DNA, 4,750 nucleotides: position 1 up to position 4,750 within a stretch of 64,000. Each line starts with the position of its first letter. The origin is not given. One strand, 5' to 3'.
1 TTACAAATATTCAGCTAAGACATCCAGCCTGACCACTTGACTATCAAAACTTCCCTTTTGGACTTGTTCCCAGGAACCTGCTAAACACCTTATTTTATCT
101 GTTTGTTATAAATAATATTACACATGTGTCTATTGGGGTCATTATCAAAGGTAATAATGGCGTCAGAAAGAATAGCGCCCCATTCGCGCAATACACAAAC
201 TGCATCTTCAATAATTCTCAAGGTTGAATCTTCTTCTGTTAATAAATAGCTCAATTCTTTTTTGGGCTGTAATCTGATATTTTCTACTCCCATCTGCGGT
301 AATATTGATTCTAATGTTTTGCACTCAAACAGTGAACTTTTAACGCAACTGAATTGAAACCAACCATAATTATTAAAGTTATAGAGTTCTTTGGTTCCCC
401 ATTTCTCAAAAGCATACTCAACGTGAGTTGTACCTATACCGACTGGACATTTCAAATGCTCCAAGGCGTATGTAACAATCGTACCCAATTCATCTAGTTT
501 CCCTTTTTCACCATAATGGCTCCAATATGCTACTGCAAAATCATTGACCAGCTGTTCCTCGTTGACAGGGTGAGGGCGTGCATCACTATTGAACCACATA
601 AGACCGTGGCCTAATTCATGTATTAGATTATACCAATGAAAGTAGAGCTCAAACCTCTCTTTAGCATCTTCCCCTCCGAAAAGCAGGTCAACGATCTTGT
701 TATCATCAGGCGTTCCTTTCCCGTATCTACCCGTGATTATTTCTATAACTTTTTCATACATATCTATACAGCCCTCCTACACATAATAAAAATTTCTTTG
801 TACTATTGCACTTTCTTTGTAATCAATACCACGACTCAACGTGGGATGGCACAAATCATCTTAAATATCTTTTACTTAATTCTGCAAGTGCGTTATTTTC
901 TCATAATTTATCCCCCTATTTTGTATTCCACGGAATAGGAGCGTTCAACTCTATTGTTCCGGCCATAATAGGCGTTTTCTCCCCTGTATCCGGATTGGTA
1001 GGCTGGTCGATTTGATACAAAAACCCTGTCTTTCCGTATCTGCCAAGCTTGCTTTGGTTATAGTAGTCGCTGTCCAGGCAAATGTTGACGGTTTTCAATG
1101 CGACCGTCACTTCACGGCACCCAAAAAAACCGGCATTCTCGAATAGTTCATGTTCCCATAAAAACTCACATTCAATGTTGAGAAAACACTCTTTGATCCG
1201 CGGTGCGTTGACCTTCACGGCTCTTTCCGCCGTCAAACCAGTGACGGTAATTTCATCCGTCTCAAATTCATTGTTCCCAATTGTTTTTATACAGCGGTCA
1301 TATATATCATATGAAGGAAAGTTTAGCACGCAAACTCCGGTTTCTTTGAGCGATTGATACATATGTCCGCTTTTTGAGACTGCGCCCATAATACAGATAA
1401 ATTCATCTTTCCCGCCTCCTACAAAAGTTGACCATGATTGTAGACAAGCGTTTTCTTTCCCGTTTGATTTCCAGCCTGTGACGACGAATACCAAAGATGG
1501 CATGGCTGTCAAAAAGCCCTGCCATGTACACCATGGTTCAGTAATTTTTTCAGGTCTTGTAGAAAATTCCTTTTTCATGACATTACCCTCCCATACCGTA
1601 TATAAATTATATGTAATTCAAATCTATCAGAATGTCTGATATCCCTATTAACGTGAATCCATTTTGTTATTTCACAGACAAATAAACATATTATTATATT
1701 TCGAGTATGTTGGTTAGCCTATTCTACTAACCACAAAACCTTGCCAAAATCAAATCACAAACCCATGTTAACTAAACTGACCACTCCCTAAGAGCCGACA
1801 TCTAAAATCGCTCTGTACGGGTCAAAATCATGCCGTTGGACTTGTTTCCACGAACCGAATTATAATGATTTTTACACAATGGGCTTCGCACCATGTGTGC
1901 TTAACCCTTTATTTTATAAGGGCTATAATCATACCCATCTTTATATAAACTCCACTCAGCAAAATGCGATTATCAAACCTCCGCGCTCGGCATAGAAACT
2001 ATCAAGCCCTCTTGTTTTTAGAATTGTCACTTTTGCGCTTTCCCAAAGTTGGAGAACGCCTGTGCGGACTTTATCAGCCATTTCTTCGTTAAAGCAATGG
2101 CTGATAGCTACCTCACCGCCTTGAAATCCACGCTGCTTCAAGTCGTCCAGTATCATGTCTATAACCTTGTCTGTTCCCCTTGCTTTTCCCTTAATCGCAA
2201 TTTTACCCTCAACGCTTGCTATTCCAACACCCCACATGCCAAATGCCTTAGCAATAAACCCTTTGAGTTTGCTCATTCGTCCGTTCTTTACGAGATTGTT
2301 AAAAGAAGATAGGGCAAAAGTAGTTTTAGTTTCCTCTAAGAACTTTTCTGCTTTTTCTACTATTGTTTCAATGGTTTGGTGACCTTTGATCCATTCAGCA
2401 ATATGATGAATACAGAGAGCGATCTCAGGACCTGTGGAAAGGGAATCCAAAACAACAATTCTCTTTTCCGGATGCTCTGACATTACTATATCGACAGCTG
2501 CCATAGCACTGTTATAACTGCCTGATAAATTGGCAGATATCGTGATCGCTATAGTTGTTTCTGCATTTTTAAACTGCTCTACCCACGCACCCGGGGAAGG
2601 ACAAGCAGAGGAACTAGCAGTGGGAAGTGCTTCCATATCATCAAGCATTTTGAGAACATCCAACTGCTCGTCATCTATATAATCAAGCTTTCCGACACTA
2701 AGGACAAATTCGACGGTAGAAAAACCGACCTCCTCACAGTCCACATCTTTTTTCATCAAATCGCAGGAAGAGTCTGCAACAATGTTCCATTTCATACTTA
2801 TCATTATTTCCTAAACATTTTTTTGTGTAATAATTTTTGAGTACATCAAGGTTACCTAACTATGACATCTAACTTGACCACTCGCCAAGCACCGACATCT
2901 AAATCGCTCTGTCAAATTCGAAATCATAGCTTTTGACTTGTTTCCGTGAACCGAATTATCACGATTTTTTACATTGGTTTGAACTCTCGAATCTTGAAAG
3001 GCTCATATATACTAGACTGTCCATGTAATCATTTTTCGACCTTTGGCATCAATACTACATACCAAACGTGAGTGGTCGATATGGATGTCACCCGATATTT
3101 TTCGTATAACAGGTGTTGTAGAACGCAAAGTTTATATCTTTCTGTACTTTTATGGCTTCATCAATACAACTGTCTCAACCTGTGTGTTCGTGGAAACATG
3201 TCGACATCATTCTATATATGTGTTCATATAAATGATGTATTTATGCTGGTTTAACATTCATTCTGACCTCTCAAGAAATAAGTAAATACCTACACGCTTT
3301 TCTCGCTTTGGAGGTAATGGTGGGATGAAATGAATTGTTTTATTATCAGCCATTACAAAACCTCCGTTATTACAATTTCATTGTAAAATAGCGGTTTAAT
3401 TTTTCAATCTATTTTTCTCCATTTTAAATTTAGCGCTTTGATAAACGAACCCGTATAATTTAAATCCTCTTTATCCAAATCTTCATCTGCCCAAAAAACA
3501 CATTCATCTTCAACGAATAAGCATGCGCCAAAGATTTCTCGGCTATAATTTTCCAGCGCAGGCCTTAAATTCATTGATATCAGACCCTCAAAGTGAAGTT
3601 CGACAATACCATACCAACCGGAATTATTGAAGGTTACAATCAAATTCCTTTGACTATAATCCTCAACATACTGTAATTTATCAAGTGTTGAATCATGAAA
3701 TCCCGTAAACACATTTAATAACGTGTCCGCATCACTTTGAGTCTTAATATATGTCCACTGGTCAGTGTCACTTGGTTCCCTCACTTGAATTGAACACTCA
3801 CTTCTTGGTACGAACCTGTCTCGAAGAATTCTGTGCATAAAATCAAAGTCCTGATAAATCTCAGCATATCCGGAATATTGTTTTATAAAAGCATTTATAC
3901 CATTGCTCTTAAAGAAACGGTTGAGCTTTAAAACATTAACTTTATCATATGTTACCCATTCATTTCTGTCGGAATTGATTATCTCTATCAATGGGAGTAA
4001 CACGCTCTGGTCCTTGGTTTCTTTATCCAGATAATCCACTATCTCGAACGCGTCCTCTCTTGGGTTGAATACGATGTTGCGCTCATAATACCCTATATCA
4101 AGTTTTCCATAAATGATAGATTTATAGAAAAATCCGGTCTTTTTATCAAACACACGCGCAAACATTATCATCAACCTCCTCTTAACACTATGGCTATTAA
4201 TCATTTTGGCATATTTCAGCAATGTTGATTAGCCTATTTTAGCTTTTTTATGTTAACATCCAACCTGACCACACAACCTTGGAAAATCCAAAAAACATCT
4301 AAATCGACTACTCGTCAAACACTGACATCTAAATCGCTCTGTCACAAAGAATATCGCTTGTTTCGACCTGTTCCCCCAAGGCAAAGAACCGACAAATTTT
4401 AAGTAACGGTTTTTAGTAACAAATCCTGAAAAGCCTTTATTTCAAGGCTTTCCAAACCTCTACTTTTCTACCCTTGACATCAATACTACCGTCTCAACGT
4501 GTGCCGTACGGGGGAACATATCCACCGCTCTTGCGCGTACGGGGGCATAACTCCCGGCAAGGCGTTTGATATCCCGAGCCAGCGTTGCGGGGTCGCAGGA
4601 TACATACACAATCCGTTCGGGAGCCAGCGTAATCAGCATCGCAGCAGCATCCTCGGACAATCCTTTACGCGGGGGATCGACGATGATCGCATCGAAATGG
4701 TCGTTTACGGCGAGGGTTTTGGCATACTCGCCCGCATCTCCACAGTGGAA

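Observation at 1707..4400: Conserved 110-190 bp junction module (four copies) with phased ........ sub-repeats and a covarying hairpin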

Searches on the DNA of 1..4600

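Call 70: search_rna_families(source=window, start=1, end=4600, threshold=evalue, max_evalue=1)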
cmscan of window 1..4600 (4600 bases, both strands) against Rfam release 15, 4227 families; matches with E-value up to 1: 3.
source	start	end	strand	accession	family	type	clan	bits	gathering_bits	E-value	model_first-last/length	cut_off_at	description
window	4418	4483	+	RF00493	snoU2-30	Gene; snRNA; snoRNA; CD-box;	-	23.2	60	0.42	1-70/70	no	Small nucleolar RNA U2-30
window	3194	3252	+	RF00682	mir-144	Gene; miRNA;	-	22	60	0.13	1-78/78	no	mir-144 microRNA precursor family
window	3479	3624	-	RF02175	SMAD5-AS1_3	Gene; lncRNA;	-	21.1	60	0.16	1-125/125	no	SMAD5 antisense RNA 1 conserved region 3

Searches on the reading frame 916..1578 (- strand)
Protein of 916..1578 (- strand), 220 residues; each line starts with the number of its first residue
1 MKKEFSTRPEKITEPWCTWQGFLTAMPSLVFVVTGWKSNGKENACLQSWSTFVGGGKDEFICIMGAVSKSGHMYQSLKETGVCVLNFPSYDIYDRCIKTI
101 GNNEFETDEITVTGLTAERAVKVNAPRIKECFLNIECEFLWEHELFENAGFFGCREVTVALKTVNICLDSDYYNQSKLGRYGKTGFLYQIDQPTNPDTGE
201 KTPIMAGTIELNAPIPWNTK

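Call 9: find_encoding_contigs(protein=window:916-1578:-, flank=10000, max_places=8)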
Protein window:916-1578:- (220 aa): 1 contig read that carries it; 1 place shown.
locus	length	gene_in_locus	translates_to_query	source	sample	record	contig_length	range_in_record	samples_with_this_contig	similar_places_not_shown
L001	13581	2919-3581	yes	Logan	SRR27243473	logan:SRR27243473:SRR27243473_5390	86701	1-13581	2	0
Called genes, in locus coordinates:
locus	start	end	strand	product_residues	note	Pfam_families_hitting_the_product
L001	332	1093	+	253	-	-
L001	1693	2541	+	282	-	PF02645:DegV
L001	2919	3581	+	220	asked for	PF01613:Flavin_Reduct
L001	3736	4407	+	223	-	-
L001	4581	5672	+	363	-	PF00990:GGDEF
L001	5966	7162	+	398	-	PF07730:HisKA_3, PF02518:HATPase_c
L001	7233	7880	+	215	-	PF00072:Response_reg, PF08281:Sigma70_r4_2 (faint), PF00196:GerE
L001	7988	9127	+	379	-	PF02687:FtsX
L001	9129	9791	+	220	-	PF02463:SMC_N (faint), PF00005:ABC_tran, PF13304:AAA_21 (weak)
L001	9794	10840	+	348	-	PF00144:Beta-lactamase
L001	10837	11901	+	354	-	PF20030:bpMoxR, PF00004:AAA (faint), PF07726:AAA_3, PF07728:AAA_5, PF17863:AAA_lid_2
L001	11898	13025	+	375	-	PF01882:DUF58 (weak)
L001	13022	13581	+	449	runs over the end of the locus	-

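Call 10: search_protein_families(library=pfam, proteins=[window:916-1578:-], max_evalue=0.01)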
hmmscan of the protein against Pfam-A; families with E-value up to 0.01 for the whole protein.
window:916-1578:- (220 aa): 1 family
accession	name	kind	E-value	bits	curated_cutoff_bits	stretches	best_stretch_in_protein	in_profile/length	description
PF01613.24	Flavin_Reduct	-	6.8e-12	46.2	27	1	25-145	3-118/153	Flavin reductase like domain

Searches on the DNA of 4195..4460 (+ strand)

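Call 15: search_dna_similar(query=window:4195-4460:+, collection=plasmids, mode=distant, max_evalue=0.01)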
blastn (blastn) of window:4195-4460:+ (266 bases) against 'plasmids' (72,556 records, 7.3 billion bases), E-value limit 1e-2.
No match.

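Call 16: search_dna_similar(query=window:4195-4460:+, collection=phages, mode=distant, max_evalue=0.01)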
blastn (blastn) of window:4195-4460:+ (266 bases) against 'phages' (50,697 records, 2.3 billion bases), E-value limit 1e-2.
No match.
